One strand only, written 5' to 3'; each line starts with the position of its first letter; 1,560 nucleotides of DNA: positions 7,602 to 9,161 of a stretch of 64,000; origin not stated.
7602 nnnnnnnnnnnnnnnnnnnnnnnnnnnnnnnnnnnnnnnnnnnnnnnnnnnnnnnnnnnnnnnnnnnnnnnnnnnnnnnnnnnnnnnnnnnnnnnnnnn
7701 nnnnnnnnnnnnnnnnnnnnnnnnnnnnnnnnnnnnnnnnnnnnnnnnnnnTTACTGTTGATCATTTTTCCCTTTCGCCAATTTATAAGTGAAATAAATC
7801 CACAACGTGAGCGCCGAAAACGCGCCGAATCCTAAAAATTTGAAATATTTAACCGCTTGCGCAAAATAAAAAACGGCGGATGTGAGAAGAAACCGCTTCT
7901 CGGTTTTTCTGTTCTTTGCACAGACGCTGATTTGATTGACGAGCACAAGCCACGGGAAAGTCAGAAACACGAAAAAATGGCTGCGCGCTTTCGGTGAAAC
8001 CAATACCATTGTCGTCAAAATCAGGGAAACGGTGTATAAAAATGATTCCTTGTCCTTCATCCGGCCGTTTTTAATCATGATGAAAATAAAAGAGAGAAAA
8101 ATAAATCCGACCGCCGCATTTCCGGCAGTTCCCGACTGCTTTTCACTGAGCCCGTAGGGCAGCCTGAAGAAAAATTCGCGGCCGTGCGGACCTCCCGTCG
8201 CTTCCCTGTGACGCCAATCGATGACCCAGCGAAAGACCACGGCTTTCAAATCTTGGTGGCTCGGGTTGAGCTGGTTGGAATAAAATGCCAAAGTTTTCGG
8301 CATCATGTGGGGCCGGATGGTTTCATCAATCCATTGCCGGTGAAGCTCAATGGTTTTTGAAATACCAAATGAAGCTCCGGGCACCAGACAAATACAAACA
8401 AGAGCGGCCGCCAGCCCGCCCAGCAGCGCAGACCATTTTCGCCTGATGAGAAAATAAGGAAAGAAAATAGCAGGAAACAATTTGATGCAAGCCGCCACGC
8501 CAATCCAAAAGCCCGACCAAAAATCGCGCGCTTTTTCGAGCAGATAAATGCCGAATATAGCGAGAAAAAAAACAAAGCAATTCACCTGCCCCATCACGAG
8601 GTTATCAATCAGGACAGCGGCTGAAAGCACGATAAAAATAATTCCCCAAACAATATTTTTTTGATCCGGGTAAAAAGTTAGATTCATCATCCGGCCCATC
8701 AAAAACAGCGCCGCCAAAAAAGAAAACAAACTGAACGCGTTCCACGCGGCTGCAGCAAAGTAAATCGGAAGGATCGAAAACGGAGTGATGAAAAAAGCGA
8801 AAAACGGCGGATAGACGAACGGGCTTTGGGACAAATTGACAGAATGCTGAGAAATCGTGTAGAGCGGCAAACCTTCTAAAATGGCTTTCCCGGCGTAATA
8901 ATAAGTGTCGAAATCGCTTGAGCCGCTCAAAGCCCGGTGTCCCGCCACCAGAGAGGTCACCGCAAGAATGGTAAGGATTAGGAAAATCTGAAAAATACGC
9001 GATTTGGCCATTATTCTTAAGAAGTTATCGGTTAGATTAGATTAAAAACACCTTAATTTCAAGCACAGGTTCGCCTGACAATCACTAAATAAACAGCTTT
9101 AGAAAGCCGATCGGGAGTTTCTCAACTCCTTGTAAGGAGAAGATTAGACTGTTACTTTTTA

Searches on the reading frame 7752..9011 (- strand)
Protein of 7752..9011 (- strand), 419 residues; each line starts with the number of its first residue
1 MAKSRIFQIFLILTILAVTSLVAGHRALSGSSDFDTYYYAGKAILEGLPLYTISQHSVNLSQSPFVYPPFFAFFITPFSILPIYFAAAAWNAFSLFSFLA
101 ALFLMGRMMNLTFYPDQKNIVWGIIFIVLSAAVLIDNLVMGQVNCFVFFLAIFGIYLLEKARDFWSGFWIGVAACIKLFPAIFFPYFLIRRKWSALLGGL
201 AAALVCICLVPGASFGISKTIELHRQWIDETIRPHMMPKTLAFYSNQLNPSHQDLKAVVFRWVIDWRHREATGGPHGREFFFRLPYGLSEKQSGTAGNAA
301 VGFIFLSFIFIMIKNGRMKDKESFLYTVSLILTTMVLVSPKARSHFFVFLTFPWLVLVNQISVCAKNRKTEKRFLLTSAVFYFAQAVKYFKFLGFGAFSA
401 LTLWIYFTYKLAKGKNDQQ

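Call 80: search_protein_families(library=pfam, proteins=[window:7752-9011:-], max_evalue=0.00001)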
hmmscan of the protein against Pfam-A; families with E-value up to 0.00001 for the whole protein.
window:7752-9011:- (419 aa): 1 family
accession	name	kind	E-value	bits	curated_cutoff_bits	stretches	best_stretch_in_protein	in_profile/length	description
PF09594.16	GT87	-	4.1e-34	118.8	25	1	65-340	1-237/237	Glycosyltransferase family 87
